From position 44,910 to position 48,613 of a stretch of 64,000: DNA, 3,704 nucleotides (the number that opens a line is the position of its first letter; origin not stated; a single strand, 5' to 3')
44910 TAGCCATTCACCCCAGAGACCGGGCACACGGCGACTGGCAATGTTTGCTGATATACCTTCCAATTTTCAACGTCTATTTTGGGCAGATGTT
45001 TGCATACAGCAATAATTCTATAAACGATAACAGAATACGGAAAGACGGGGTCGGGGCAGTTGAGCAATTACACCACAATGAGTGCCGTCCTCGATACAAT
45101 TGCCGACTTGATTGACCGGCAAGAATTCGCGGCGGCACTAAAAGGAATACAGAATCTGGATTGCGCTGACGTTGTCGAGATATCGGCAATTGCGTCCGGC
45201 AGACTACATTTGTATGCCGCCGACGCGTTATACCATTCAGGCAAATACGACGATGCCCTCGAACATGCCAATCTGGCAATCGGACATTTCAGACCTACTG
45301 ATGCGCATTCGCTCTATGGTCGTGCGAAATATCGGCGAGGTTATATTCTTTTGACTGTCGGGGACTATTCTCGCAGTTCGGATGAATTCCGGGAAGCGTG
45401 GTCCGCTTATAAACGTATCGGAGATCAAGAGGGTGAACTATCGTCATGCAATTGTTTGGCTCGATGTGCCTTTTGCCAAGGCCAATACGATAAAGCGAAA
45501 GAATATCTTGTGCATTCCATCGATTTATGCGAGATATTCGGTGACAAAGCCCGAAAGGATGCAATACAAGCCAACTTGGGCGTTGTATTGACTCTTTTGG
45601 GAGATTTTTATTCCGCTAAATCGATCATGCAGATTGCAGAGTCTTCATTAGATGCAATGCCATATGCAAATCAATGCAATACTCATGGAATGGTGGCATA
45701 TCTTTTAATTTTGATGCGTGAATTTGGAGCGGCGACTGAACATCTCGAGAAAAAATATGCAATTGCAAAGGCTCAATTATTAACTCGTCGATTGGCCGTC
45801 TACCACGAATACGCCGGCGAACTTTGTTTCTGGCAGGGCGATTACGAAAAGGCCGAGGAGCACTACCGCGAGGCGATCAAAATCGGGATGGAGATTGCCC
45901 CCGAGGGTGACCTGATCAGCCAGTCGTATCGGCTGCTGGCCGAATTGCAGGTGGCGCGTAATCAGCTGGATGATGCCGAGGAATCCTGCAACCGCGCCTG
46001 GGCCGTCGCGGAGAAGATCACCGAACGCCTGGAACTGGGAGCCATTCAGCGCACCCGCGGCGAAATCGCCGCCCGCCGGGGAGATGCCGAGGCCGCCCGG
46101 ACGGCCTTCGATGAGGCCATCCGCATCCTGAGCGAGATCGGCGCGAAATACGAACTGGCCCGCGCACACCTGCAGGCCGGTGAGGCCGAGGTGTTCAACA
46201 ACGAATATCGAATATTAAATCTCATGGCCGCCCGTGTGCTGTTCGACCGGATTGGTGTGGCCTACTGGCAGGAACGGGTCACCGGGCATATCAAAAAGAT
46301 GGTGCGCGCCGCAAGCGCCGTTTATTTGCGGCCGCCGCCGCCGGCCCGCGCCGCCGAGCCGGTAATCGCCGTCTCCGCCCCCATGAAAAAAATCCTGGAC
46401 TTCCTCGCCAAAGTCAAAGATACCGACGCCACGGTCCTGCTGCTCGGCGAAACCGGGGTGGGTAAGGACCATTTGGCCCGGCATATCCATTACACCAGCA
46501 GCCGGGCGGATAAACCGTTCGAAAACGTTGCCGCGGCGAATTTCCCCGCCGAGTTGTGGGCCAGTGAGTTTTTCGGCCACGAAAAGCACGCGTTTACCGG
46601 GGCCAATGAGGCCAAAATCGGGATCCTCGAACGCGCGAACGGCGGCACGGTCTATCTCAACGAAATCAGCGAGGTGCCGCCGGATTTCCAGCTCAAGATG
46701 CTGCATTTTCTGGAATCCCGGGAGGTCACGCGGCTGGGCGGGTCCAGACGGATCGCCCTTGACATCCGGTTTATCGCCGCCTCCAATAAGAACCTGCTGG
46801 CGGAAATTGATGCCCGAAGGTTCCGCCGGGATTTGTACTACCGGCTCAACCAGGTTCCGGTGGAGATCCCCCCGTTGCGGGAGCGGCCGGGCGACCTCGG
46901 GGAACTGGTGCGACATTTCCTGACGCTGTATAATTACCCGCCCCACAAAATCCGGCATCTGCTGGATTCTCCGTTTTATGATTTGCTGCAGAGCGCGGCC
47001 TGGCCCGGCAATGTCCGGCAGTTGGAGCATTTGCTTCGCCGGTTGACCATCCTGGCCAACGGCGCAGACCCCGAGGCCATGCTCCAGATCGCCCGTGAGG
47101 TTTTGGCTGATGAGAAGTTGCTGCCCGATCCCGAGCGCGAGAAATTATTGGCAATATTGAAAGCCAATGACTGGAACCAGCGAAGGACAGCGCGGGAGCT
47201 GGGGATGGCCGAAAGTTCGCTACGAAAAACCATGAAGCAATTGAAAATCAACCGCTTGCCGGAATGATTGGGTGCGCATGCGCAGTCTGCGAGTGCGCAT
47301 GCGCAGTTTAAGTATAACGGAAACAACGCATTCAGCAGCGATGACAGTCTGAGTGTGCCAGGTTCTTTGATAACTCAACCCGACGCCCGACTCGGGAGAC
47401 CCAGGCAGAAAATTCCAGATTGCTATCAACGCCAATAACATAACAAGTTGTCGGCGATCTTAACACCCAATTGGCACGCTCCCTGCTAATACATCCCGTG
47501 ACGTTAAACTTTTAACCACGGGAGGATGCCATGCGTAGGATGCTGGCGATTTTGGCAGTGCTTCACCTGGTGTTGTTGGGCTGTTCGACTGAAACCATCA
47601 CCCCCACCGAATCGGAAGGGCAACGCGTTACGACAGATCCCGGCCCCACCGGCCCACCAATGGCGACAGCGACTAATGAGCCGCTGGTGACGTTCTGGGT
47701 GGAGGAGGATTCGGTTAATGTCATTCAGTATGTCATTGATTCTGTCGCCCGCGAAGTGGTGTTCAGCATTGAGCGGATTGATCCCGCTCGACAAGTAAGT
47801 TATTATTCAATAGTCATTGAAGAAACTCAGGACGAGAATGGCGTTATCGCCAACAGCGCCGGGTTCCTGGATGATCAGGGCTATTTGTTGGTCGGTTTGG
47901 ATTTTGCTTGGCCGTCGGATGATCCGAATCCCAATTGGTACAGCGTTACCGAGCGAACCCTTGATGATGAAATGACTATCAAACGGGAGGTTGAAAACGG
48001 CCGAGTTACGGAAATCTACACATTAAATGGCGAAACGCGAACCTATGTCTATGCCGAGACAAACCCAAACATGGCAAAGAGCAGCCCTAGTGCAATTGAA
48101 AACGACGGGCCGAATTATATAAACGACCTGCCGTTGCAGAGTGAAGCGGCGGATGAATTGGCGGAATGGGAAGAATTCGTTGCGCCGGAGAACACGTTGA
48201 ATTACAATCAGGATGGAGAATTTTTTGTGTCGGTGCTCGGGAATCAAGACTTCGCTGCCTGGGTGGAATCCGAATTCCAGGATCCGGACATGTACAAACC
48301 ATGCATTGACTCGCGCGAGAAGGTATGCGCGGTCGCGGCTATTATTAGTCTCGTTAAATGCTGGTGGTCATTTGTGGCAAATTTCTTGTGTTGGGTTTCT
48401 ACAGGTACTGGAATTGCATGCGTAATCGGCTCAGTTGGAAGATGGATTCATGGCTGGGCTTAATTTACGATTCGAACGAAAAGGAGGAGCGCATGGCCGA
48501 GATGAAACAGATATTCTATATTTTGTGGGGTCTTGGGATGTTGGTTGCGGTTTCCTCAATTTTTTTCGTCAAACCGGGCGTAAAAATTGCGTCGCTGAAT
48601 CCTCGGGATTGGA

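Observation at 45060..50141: TPR-type sigma54 activator followed by a sigma54 promoter driving a lipoprotein gene and a run of six small hydrophobic peptide genes (two paralog pairs, one frameshifted)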

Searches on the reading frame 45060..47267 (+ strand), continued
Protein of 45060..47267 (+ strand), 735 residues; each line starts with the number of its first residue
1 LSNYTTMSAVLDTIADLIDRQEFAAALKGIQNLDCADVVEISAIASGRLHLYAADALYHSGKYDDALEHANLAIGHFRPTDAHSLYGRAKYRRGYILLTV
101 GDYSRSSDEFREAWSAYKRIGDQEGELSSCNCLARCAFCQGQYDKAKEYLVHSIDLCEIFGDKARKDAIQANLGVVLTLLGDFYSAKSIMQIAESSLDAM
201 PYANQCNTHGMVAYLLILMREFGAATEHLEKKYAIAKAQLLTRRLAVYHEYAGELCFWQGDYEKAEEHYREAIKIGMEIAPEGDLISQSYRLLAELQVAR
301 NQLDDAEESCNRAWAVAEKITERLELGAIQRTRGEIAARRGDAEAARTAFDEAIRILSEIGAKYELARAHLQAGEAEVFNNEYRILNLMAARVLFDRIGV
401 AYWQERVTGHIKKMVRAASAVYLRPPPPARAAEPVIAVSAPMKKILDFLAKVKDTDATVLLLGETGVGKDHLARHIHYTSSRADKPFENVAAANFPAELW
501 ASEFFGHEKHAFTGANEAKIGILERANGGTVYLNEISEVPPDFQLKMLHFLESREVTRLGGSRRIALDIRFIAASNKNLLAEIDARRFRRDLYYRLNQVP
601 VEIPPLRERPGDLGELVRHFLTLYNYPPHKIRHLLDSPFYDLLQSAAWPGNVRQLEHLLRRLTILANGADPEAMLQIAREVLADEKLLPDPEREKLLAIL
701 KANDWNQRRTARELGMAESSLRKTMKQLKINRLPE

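Call 75: search_protein_families(library=ncbifam, proteins=[L001:8838-9569:+, L002:17085-17261:+], max_evalue=10)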
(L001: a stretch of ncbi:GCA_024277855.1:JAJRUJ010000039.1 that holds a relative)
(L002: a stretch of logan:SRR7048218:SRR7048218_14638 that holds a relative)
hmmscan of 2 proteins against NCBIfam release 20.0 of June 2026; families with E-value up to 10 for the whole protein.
L001:8838-9569:+ (243 aa): 1 family
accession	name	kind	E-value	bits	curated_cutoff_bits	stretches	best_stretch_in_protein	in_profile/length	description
NF005389.0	PRK06934.1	equivalog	0.069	12.4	172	1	58-83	47-72/221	flavodoxin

L002:17085-17261:+ (58 aa): 0 families

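Call 87: search_protein_families(library=padloc, proteins=[window:45060-47267:+], max_evalue=0.01)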
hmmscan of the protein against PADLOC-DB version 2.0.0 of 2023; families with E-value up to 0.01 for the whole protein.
window:45060-47267:+ (735 aa): 4 families
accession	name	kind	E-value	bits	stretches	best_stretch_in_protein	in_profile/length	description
PDLC01995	RtcR_PspF2--CARF_AAA_HTH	-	3.7e-79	265.1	1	425-730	159-480/481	-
PDLC01994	RtcR_PspF1--CARF_AAA_HTH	-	8.1e-43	145.2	1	433-720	161-440/468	-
PDLC01993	RtcR--CARF_AAA_HTH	-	2e-37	126.8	1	451-669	198-425/523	-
PDLC01169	TPR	-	5.3e-06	24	1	94-178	116-200/252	TPR repeats containing protein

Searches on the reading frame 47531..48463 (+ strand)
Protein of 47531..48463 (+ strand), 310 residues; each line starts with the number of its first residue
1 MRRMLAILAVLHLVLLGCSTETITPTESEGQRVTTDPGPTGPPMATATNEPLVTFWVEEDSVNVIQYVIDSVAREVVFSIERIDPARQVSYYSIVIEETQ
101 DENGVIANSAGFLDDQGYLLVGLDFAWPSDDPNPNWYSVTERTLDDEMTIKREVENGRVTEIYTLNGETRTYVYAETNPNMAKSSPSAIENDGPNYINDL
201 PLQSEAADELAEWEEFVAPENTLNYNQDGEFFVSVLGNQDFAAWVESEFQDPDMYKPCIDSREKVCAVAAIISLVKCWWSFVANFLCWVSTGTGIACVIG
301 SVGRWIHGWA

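Call 6: search_protein_families(library=pfam, proteins=[window:47531-48463:+], max_evalue=1)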
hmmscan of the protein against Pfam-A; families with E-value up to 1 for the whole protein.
window:47531-48463:+ (310 aa): 0 families

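Call 7: search_protein_families(library=ncbifam, proteins=[window:47531-48463:+], max_evalue=1)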
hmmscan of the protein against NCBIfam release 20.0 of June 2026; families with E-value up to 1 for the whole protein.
window:47531-48463:+ (310 aa): 0 families

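Call 8: find_encoding_contigs(protein=window:47531-48463:+, flank=10000, max_places=6)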
Protein window:47531-48463:+ (310 aa): no gene with exactly this product is on record in the collection.

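Call 11: find_related_loci(query=window:47531-48463:+, collection=genome_contigs, flank=10000)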
Query window:47531-48463:+ (310 aa) in genome_contigs; peptide patterns used: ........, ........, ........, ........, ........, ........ (x = any residue, [..] = any of these).
38 stretches matched a pattern, but none encodes a relative of the query by tblastn (E <= 1e-3).

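Call 19: find_homologous_proteins(query=window:47531-48463:+, max_evalue=1)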
Query window:47531-48463:+ (310 aa): 4 proteins with E <= 1 among 716 candidates.
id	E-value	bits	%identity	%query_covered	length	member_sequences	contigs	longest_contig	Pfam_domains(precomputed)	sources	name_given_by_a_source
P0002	4.2e-207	705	100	99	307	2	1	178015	-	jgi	jgi:hypothetical protein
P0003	9.9e-111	388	57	97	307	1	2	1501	-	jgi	jgi:hypothetical protein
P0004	6.7e-70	254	41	100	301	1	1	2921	-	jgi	-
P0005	6.4e-56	208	38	98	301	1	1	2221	-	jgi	jgi:hypothetical protein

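Call 26: find_encoding_contigs(protein=P0004, flank=8000, max_places=2)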
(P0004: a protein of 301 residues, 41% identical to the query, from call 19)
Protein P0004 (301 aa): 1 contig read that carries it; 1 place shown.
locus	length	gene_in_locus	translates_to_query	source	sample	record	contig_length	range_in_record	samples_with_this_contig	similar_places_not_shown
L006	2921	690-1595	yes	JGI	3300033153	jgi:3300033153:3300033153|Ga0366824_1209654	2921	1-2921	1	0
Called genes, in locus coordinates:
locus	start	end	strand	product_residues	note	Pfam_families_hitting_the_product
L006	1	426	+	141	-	?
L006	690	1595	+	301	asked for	-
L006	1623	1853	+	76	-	-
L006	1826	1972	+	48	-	-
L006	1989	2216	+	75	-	-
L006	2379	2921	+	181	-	?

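Call 27: find_encoding_contigs(protein=P0005, flank=8000, max_places=2)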
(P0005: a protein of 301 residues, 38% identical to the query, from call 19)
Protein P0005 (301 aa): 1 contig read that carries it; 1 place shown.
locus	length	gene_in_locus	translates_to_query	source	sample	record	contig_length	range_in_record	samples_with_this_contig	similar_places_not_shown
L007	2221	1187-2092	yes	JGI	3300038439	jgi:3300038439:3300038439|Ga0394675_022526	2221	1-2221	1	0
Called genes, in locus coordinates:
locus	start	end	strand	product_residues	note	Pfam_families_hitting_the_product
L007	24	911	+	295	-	PF00158:Sigma54_activat, PF14532:Sigma54_activ_2, PF07728:AAA_5 (weak), PF25601:AAA_lid_14, PF02954:HTH_8 (weak)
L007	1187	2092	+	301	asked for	-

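Call 28: find_encoding_contigs(protein=P0003, flank=8000, max_places=2)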
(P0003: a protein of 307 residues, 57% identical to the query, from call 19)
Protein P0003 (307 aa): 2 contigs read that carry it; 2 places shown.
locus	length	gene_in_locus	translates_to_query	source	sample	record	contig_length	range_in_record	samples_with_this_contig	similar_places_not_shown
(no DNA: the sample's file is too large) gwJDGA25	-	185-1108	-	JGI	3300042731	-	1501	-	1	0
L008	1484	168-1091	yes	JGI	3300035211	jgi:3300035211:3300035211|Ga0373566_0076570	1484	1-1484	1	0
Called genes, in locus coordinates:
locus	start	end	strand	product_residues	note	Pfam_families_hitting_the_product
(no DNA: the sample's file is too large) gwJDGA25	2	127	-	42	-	?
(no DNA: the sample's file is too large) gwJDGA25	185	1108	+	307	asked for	-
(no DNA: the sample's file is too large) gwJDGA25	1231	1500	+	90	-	?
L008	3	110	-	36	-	?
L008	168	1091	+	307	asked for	-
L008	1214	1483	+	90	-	?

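Call 56: predict_structure(alignment_id=A5)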
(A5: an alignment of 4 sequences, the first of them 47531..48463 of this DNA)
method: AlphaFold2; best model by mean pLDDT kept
length: 310 residues; sequences in the alignment: 4
mean_pLDDT: 52.5   pTM: 0.47
mean pLDDT of the five models: 52.5, 52.3, 52.0, 50.1, 48.5
residues with pLDDT >= 90: 0; 70-90: 95; 50-70: 62; < 50: 153
segments of 3 or more residues with pLDDT < 50: 1-49, 178-197, 214-270, 273-276, 278-284, 300-310
pLDDT, mean of each block of 10 residues (from residue 1): 27 28 25 29 38 55 70 73 79 78 78 78 74 72 73 78 78 63 32 42 60 43 31 30 34 33 43 49 48 52 37
secondary structure, 60 per line:
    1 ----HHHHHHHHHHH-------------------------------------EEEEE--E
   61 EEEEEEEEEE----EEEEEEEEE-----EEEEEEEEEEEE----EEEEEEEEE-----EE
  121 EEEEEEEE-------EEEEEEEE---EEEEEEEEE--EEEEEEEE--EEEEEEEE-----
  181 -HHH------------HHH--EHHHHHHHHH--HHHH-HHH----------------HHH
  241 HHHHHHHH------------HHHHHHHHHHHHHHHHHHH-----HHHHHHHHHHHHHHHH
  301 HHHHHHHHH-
elements in order: H5-15 E53-57 E60-70 E75-83 E89-100 E105-113 E119-128 E136-143 E147-155 E158-165 E168-175 H203-211 H214-217 H238-248 H261-279 H285-309

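Call 75: search_protein_families(library=ncbifam, proteins=[L008:168-1091:+, L007:1187-2092:+, L006:690-1595:+], max_evalue=10)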
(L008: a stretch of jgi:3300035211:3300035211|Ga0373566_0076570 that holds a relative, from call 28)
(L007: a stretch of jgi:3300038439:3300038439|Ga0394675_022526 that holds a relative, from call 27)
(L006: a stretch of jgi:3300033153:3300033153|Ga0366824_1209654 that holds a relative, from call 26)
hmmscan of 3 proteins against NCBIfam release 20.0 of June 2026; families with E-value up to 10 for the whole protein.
L008:168-1091:+ (307 aa): 1 family
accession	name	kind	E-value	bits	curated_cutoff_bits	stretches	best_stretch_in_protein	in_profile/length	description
NF041428.1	TrsH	subfamily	0.087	12.9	150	1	1-24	1-24/149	TrsH/TraH family protein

L007:1187-2092:+ (301 aa): 0 families

L006:690-1595:+ (301 aa): 0 families

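Call 84: search_solved_structures(query=A5, max_evalue=1)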
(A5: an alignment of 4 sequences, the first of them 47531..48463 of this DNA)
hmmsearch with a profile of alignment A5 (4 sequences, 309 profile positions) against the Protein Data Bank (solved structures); distinct sequences matched with E-value up to 1: 2.
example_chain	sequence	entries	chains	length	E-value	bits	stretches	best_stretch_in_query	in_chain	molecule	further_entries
8ji0_A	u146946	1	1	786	0.59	12.7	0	215-252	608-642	Maltose/maltodextrin-binding periplasmic protein,Hemorrhagic toxin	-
6xyz_A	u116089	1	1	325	0.89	12.1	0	60-214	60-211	Candidate chitinase Glycoside hydrolase family 18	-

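Call 87: search_protein_families(library=padloc, proteins=[window:47531-48463:+], max_evalue=0.01)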
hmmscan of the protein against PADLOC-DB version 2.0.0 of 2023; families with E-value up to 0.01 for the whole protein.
window:47531-48463:+ (310 aa): 0 families

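Call 88: search_protein_families(library=phrogs, proteins=[window:47531-48463:+], max_evalue=0.01)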
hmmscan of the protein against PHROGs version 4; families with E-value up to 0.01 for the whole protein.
window:47531-48463:+ (310 aa): 0 families

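Call 98: find_related_loci(query=A5, collection=viral_contigs, flank=8000)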
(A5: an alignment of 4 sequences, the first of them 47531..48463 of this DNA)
Query A5 (310 aa) in viral_contigs; peptide patterns used: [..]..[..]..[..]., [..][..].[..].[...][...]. (x = any residue, [..] = any of these).
44 stretches matched a pattern, but none encodes a relative of the query by tblastn (E <= 1e-3).

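Call 99: search_dna_similar(query=window:47531-48463:+, collection=plasmids, mode=protein, max_evalue=0.001, max_rows=5)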
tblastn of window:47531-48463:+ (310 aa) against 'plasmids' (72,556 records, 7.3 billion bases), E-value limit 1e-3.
No match.
